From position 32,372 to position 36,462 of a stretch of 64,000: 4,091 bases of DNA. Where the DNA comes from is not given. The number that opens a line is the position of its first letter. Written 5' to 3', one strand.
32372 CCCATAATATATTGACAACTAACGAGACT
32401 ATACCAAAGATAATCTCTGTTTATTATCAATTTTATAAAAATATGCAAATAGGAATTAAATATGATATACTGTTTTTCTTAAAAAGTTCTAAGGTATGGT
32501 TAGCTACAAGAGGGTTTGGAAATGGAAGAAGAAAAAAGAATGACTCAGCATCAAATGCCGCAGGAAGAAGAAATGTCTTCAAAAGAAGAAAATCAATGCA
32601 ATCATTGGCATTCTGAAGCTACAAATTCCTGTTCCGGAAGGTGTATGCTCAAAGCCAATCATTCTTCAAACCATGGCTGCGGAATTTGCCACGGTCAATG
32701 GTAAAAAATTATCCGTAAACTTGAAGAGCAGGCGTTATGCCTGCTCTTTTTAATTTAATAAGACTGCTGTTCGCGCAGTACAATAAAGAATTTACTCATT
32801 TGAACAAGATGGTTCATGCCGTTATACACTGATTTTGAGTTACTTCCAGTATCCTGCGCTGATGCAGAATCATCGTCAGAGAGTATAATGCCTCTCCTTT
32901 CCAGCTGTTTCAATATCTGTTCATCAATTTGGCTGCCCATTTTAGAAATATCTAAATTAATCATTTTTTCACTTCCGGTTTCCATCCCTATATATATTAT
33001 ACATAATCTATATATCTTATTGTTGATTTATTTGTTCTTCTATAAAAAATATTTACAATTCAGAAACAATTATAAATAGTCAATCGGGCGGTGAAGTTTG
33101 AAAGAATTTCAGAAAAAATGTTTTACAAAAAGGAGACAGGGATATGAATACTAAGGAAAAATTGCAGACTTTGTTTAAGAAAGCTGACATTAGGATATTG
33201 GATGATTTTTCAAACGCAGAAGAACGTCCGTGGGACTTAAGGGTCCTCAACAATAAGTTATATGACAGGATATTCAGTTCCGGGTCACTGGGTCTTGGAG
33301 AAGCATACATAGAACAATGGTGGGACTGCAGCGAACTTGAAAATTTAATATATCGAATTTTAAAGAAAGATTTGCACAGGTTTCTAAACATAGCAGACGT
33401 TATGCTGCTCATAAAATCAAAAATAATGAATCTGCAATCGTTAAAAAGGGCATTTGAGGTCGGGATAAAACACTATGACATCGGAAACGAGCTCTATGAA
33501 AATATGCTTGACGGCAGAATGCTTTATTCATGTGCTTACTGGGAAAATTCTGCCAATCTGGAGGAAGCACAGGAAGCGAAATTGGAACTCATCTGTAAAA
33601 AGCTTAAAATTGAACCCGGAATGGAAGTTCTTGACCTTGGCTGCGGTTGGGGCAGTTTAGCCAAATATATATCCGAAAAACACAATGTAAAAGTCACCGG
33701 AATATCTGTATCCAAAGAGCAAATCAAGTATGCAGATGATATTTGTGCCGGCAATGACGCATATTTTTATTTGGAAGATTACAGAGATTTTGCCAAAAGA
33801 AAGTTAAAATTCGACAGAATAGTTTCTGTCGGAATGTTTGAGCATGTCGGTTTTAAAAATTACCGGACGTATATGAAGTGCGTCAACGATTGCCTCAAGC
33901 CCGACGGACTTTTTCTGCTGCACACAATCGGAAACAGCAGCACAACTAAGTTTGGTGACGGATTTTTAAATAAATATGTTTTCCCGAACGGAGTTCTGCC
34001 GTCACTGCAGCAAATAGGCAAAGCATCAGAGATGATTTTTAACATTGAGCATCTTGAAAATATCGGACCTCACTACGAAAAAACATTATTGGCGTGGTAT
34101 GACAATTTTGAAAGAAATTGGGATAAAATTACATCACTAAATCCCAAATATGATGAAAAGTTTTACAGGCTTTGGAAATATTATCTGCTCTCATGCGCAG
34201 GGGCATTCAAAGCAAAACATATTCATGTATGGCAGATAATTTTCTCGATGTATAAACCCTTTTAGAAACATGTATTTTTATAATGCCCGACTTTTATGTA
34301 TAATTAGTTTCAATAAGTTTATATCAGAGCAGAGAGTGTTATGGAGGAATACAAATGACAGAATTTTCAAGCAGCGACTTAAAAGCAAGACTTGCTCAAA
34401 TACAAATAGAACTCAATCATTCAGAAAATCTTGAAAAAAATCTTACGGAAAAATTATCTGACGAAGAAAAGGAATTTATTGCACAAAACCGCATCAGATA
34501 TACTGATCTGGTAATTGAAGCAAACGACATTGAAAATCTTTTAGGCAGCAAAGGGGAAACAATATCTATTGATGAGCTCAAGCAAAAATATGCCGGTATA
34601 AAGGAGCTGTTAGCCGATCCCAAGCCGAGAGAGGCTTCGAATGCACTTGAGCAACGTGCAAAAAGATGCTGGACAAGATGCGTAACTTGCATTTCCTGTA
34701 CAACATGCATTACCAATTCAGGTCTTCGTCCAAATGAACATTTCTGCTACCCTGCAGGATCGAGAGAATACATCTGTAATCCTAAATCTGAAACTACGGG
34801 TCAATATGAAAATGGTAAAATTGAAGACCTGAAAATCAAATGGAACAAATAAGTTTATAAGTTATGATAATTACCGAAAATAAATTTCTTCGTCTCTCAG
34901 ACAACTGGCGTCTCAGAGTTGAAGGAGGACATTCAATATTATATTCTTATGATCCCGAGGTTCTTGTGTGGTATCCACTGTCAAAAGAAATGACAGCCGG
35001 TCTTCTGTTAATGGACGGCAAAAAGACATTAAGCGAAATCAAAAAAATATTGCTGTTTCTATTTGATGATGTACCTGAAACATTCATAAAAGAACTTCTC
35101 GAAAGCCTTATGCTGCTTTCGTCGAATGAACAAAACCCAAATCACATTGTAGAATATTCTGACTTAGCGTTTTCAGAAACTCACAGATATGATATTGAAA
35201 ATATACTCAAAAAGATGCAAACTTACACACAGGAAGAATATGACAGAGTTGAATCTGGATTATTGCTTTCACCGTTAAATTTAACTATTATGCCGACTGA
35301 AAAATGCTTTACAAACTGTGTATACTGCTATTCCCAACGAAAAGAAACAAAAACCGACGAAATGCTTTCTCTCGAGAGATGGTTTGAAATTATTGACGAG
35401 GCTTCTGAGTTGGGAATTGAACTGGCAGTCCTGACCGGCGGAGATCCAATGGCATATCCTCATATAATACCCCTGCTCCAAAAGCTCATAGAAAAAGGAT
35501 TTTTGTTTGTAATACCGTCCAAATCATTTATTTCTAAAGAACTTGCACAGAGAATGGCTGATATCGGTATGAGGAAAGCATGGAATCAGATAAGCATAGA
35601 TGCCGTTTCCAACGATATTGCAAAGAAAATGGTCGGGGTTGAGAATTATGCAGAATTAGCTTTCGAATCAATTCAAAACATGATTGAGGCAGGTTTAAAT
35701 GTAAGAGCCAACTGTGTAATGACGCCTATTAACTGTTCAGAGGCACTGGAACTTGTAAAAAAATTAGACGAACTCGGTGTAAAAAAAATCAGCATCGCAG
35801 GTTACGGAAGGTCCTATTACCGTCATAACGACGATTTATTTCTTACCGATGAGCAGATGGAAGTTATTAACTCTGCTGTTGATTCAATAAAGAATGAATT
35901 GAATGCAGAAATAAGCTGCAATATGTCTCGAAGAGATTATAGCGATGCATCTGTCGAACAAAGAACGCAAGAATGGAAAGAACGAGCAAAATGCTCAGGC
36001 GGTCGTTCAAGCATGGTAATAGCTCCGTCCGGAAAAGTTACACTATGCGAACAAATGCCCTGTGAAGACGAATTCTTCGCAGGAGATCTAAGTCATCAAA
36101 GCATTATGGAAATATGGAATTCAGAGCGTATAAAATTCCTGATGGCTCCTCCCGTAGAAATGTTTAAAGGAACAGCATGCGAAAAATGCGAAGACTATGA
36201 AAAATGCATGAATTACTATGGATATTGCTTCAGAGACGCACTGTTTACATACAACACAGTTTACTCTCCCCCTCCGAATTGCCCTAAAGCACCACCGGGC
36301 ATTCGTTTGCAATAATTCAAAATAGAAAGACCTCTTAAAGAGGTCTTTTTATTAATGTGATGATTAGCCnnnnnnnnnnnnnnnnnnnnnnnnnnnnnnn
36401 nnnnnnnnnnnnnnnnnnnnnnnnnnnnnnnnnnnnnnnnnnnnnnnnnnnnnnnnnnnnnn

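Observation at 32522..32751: Stand-alone 60-aa peptide with an acidic leader and a Cys/His-rich tail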

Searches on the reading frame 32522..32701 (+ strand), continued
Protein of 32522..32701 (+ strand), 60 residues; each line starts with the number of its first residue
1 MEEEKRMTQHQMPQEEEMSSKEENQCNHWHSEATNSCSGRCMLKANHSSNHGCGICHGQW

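Call 43: fold_search(model_id=the predicted structure, library=pdb)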
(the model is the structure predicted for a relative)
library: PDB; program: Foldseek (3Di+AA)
matches with E <= 10: 10; with E <= 0.001: 0
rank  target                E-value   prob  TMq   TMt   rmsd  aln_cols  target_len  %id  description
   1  9o17_AZ               3.8e+00  0.09  0.28  0.31   5.3        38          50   16  Cryo-EM structure of Methanosarcina acetivorans 70S ribosome (released 2025-09-24)
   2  9znf_BV               3.8e+00  0.09  0.29  0.31   5.2        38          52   16  Cryo-EM structure of the Methanosarcina acetivorans 70S ribosome in complex with SriA and SriB (released 2026-01-28)
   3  6ydh_MODEL_1_A        4.9e+00  0.06  0.25  0.25   5.2        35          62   14  Solution structure and dynamics of Zn-Finger HVO_2753 protein (released 2020-09-23)
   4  9fny_A1               6.5e+00  0.06  0.29  0.29   5.4        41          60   12  PF30S-PF30S dimer mediated by aRDF from P. furiosus (Structure I) (released 2025-01-15)
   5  2ov2_I                9.0e+00  0.06  0.26  0.41   7.2        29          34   14  The crystal structure of the human RAC3 in complex with the CRIB domain of human p21-activated kinase 4 (PAK4) (released 2007-03-13)
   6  9jko_A                9.0e+00  0.04  0.26  0.20   5.5        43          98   14  Crystal structure of the RNA- binding domain of human ZAR1 (released 2025-07-30)
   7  8dy7_G                9.0e+00  0.02  0.24  0.17  10.4        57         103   16  Streptomyces venezuelae RNAP transcription open promoter complex with WhiA and WhiB transcription factors (released 2023-03-01)
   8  4ljo_A                9.7e+00  0.04  0.24  0.10   5.4        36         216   14  Structure of an active ligase (HOIP)/ubiquitin transfer complex (released 2013-10-16)
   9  9fhl_C                9.7e+00  0.04  0.27  0.28   5.1        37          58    8  High-resolution cryo-EM structure of Saccharolobus solfataricus 30S ribosomal subunit bound to mRNA and initiator tRNA (released 2025-01-15)
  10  7bii_B                9.7e+00  0.03  0.27  0.01   3.7        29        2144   31  Crystal structure of Nematocida HUWE1 (released 2021-07-28)
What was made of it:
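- WhiB appears among the non-significant Foldseek hits (call 43).
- Tried and rejected: Foldseek against the PDB found nothing at E below 3.8 (call 43).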

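Call 46: find_related_loci(query=P0004, collection=viral_contigs, flank=10000)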
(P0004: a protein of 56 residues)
Query P0004 (56 aa) in viral_contigs; peptide patterns used: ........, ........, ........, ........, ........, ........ (x = any residue, [..] = any of these).
3 stretches matched a pattern, but none encodes a relative of the query by tblastn (E <= 1e-3).

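Call 47: search_dna_similar(query=P0004, collection=phages, mode=protein, max_evalue=0.1)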
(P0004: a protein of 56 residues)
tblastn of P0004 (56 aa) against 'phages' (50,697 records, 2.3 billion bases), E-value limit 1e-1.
No match.

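Call 52: find_encoding_contigs(protein=P0013, flank=5000, max_places=3)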
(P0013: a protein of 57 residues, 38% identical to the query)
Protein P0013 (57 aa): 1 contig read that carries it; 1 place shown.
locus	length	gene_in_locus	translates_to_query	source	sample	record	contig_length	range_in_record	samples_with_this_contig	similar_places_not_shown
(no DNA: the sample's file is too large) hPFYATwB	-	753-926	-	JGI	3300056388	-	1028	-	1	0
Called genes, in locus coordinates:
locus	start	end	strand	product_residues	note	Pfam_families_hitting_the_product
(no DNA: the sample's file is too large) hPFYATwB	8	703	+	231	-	PF20256:MoCoBD_2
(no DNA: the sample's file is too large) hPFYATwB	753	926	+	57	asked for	-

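Call 53: find_encoding_contigs(protein=P0008, flank=5000, max_places=3)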
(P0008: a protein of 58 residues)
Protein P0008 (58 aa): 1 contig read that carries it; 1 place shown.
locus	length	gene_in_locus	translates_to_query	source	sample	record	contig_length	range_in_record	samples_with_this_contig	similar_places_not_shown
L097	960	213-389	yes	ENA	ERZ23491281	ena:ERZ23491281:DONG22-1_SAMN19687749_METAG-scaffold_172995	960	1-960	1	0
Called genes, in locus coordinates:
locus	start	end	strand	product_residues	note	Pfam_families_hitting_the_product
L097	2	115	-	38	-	?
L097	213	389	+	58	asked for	-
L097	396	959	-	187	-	?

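Call 54: search_protein_families(library=padloc, alignment_id=A4, max_evalue=1)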
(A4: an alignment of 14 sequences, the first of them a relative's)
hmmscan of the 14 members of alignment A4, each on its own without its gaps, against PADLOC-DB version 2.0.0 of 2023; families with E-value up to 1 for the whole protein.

A. member 1, P0001 (60 aa): 0 families

B. families by the number of members that match (of 14 scanned): 0 families

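Call 55: search_protein_families(library=pfam, proteins=[L097:396-959:-, L013:7-426:-, L012:3-755:+, L094:1-234:-, L095:514-1377:-, L005:562-993:-, L007:10416-10982:+], max_evalue=0.01)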
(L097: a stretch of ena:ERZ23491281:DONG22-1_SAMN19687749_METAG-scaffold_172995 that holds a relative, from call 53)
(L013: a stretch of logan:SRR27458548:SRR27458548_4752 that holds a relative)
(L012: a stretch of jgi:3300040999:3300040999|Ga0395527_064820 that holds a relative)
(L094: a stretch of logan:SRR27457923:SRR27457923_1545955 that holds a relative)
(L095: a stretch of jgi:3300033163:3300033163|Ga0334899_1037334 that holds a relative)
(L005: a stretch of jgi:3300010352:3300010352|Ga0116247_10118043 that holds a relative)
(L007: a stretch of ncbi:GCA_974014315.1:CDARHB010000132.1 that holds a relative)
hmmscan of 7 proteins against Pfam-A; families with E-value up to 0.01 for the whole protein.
L097:396-959:- (187 aa): 1 family
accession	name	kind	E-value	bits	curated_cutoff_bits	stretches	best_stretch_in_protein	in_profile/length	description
PF01053.26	Cys_Met_Meta_PP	-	6e-75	252.6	27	1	1-185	196-380/381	Cys/Met metabolism PLP-dependent enzyme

L013:7-426:- (139 aa): 0 families

L012:3-755:+ (250 aa): 0 families

L094:1-234:- (78 aa): 0 families

L095:514-1377:- (287 aa): 1 family
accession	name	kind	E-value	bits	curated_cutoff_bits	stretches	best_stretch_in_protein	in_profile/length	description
PF02498.22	Bro-N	-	9.4e-06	26.6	25.6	1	35-113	8-83/96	BRO family, N-terminal domain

L005:562-993:- (143 aa): 0 families

L007:10416-10982:+ (188 aa): 1 family
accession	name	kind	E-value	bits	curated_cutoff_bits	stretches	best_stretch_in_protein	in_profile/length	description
PF06475.18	Glycolipid_bind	-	3.3e-45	154.3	25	1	9-183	2-178/180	Putative glycolipid-binding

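Call 84: search_dna_similar(query=P0001, collection=phages, mode=protein, max_evalue=1)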
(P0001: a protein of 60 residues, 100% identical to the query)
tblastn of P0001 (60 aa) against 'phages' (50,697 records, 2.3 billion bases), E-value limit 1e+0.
Records with a match: 6; places in all: 6; records where one place covers at least 80% of the query: 0.
Best place of each record, by identity: <60% 6.
By first word of the organism name: Klebsiella 6.
By host as written in the record: Klebsiella pneumoniae 5; - 1.
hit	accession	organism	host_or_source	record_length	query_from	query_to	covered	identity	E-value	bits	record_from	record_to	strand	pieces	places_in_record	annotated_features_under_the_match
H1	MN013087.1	Klebsiella phage vB_KpnS_Penguinator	Klebsiella pneumoniae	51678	6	38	55%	42.4%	6e-1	32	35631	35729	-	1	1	putative spanin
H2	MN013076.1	Klebsiella phage vB_KpnS_IMGroot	Klebsiella pneumoniae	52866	6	38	55%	42.4%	6e-1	32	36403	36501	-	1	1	putative spanin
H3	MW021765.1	Klebsiella phage vB_KpnS_IMGroot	Klebsiella pneumoniae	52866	6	38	55%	42.4%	6e-1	32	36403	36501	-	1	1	putative spanin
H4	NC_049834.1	Klebsiella phage vB_KpnS_IMGroot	Klebsiella pneumoniae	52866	6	38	55%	42.4%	6e-1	32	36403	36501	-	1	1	Rz-like spanin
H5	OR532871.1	Klebsiella phage RCIP0077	Klebsiella pneumoniae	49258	6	38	55%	42.4%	9e-1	32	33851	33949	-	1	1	U-spanin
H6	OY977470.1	Klebsiella phage vB_Kpn_K31PH164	-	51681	6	38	55%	39.4%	8e-1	32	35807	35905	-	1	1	Rz-like spanin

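Call 85: search_dna_similar(query=P0001, collection=plasmids, mode=protein, max_evalue=1)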
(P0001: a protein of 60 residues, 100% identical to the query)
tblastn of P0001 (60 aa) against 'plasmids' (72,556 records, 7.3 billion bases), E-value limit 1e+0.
No match.
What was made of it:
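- Tried and rejected: P0004 found nothing in IMG/VR or GenBank phages, and P0001 found nothing relevant in phages or plasmids (calls 46, 47, 84, 85).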

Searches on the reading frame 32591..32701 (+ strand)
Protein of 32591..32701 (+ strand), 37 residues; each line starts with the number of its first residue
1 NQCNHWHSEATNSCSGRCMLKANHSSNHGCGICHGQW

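Call 64: predict_structure(alignment_id=A5)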
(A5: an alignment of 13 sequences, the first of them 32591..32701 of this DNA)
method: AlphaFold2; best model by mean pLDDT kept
length: 37 residues; sequences in the alignment: 13
mean_pLDDT: 46.7   pTM: 0.14
mean pLDDT of the five models: 46.7, 45.3, 42.9, 42.5, 41.0
residues with pLDDT >= 90: 0; 70-90: 0; 50-70: 5; < 50: 32
segments of 3 or more residues with pLDDT < 50: 1-3, 8-13, 15-17, 19-24, 26-37
pLDDT, mean of each block of 10 residues (from residue 1): 47 49 48 41
secondary structure: DSSP gave nothing for this model
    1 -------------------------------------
elements in order:

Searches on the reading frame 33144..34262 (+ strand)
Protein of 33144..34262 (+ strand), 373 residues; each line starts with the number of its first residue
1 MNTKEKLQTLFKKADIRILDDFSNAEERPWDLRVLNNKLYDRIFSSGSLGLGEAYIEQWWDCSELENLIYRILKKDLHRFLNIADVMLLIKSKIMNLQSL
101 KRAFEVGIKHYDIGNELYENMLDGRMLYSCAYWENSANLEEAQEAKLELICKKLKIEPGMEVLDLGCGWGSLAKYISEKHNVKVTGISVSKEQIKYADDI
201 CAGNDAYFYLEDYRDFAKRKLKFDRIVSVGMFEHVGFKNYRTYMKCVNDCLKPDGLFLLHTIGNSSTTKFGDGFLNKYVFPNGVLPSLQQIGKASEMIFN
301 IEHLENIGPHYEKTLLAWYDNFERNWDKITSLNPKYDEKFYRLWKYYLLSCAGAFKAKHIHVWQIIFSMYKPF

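Call 3: search_protein_families(library=ncbifam, proteins=[window:33144-34262:+], max_evalue=0.01)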
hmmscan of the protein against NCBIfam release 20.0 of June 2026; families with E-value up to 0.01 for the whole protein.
window:33144-34262:+ (373 aa): 25 families
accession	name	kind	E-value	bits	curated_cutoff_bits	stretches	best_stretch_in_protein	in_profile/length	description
NF008686.0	PRK11705.1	equivalog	4.1e-152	506.7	400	1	3-368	16-371/383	cyclopropane fatty acyl phospholipid synthase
NF053839.1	CPFASynBruc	equivalog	2.8e-76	257.1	600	1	22-367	30-382/410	cyclopropane fatty acid synthase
NF040703.1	cyclopro_CfaB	exception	2e-67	227.7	650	1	33-367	37-374/393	C17 cyclopropane fatty acid synthase CfaB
NF040660.1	mycolic_MTase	equivalog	7.6e-50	170.1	390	1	103-366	4-280/283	cyclopropane mycolic acid synthase family methyltransferase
TIGR01983.1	UbiG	equivalog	1.2e-13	50.9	102.95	1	148-270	49-162/228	bifunctional 2-polyprenyl-6-hydroxyphenol methylase/3-demethylubiquinol 3-O-methyltransferase UbiG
NF043040.1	corrin_prot_MT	hypoth_equivalog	6.7e-09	35.5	180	1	155-259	39-147/216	corrinoid protein-associated methyltransferase CpaM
NF045667.1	MTase_DVU1556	equivalog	1.2e-07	31.4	155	1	152-203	16-67/213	DVU_1556 family methyltransferase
TIGR02072.1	BioC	equivalog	2.4e-07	30.8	184.95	1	159-299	35-171/244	malonyl-ACP O-methyltransferase BioC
TIGR02081.1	metW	equivalog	9.3e-07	28.6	189.5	1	155-195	10-50/194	methionine biosynthesis protein MetW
TIGR04074.1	bacter_Hen1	equivalog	7.6e-05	21.4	340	1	141-199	265-324/462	3' terminal RNA ribose 2'-O-methyltransferase Hen1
NF041943.1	GPPMT_Stmyces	equivalog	7.7e-05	22.7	400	1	110-199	31-118/272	geranyl diphosphate 2-C-methyltransferase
NF041536.1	ArsM_DUF2284_UU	exception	0.0001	20.8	575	1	155-259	73-180/459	arsenite methyltransferase/DUF2284 domain selenoprotein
NF011529.0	PRK14968.1-3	equivalog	0.00011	21.8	162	1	148-206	24-81/198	putative methyltransferase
NF001244.0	PRK00216.1-5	equivalog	0.00034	20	216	1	150-229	40-124/236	bifunctional demethylmenaquinone methyltransferase/2-methoxy-6-polyprenyl-1,4-benzoquinol methylase UbiE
TIGR02469.1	CbiT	equivalog_domain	0.00035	20.8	78.3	1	149-198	10-60/124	precorrin-6Y C5,15-methyltransferase (decarboxylating) subunit CbiT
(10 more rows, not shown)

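Call 4: search_protein_families(library=pfam, proteins=[window:33144-34262:+], max_evalue=0.01)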
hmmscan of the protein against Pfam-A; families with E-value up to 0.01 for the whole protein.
window:33144-34262:+ (373 aa): 9 families
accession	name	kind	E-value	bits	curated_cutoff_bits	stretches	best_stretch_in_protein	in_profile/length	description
PF02353.26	CMAS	-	3.5e-87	292.6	27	1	99-365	2-273/273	Mycolic acid cyclopropane synthetase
PF13489.12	Methyltransf_23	-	8e-16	58.6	27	1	155-283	19-124/164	Methyltransferase domain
PF13649.12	Methyltransf_25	-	8.9e-16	58.8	27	1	162-255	1-97/97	Methyltransferase domain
PF08241.18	Methyltransf_11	-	1.4e-12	48.5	21.2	1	163-258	1-94/95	Methyltransferase domain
PF08242.18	Methyltransf_12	-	4.3e-12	47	30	1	163-257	1-98/98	Methyltransferase domain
PF13847.12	Methyltransf_31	-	2.2e-11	44.1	27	1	157-263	2-113/145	Methyltransferase domain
PF01728.25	FtsJ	-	1.2e-06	29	24.1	1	146-198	8-60/181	FtsJ-like methyltransferase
PF07021.18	MetW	-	2.2e-05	24.6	21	1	156-195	11-50/193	Methionine biosynthesis protein MetW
PF05175.20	MTS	-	6.5e-05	23.1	23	1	149-228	22-104/170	Methyltransferase small domain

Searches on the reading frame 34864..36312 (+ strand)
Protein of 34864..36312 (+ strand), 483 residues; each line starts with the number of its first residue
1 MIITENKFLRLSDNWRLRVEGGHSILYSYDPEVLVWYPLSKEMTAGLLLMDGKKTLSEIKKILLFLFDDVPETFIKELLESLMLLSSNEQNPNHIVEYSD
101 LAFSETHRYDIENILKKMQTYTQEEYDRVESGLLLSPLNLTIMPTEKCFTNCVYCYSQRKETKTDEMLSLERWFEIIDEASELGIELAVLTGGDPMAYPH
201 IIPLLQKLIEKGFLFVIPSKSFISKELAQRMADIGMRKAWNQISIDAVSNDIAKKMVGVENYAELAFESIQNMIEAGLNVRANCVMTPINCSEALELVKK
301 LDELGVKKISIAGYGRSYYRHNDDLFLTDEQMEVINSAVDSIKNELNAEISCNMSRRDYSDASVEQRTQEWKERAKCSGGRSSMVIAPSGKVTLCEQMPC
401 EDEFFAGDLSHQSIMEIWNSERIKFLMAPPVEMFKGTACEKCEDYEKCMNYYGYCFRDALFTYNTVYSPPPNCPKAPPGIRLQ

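Call 3: search_protein_families(library=ncbifam, proteins=[window:34864-36312:+], max_evalue=0.01)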
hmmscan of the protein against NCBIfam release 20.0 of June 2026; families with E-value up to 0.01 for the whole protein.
window:34864-36312:+ (483 aa): 55 families (the best 25 are shown)
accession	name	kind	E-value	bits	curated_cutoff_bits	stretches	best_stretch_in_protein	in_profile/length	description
TIGR02109.1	PQQ_syn_pqqE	equivalog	2.8e-24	85.7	381.35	1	136-477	5-334/358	pyrroloquinoline quinone biosynthesis protein PqqE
TIGR03962.1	mycofact_rSAM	equivalog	4.1e-21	75.5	265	1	129-476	4-334/339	mycofactocin radical SAM maturase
TIGR02668.1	moaA_archaeal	equivalog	1.5e-18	66.8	325.25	1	139-318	11-190/303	GTP 3',8-cyclase MoaA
TIGR04055.1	rSAM_NirJ2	equivalog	2.2e-18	66.9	500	1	145-453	7-301/326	putative heme d1 biosynthesis radical SAM protein NirJ2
TIGR04545.1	rSAM_ahbD_hemeb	equivalog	8.1e-18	65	500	1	145-448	7-314/339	heme b synthase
TIGR04053.2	TIGR04053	equivalog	1e-16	61.2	395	1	138-311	8-183/366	TIGR04053 family radical SAM/SPASM domain-containing protein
TIGR04303.1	GeoRSP_rSAM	equivalog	2.2e-16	60.4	400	1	137-473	4-324/325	GeoRSP system radical SAM/SPASM protein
TIGR04546.1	rSAM_ahbC_deAc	equivalog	4.2e-16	58.7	650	1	145-342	46-239/390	12,18-didecarboxysiroheme deacetylase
NF050035.1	rSAM_WgK_link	exception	1.4e-15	57.2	650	2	136-311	7-181/367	radical SAM/SPASM peptide maturase WgkB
NF001199.0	PRK00164.2-1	equivalog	3.3e-15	56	231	1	139-298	13-172/308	GTP 3',8-cyclase MoaA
TIGR04251.1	SCM_rSAM_ScmF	equivalog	3.9e-15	56.1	400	1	143-473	9-339/353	SynChlorMet cassette radical SAM/SPASM protein ScmF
TIGR04347.1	pseudo_SAM_Halo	equivalog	1.1e-14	54.5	525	1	145-340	45-236/390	TIGR04347 family pseudo-SAM/SPASM protein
TIGR02666.1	moaA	equivalog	3.5e-14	52.5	284.05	1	144-306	16-185/336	GTP 3',8-cyclase MoaA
TIGR04250.1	SCM_rSAM_ScmE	equivalog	5.2e-14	51.9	400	1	137-460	2-332/358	SynChlorMet cassette radical SAM/SPASM protein ScmE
NF012164.0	AlbA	equivalog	6.3e-14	51.3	850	1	131-455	106-408/442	subtilosin maturase AlbA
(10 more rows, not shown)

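Call 4: search_protein_families(library=pfam, proteins=[window:34864-36312:+], max_evalue=0.01)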
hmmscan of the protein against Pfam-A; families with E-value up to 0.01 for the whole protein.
window:34864-36312:+ (483 aa): 3 families
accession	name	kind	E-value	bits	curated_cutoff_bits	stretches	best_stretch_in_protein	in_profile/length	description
PF04055.27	Radical_SAM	-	3.9e-20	73.1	29.5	1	143-286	2-150/166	Radical SAM superfamily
PF13186.11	SPASM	-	1.8e-09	38.2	21.5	1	377-442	1-66/67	Iron-sulfur cluster-binding domain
PF13353.11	Fer4_12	-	0.001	19.8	22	1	146-210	13-75/137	4Fe-4S single cluster domain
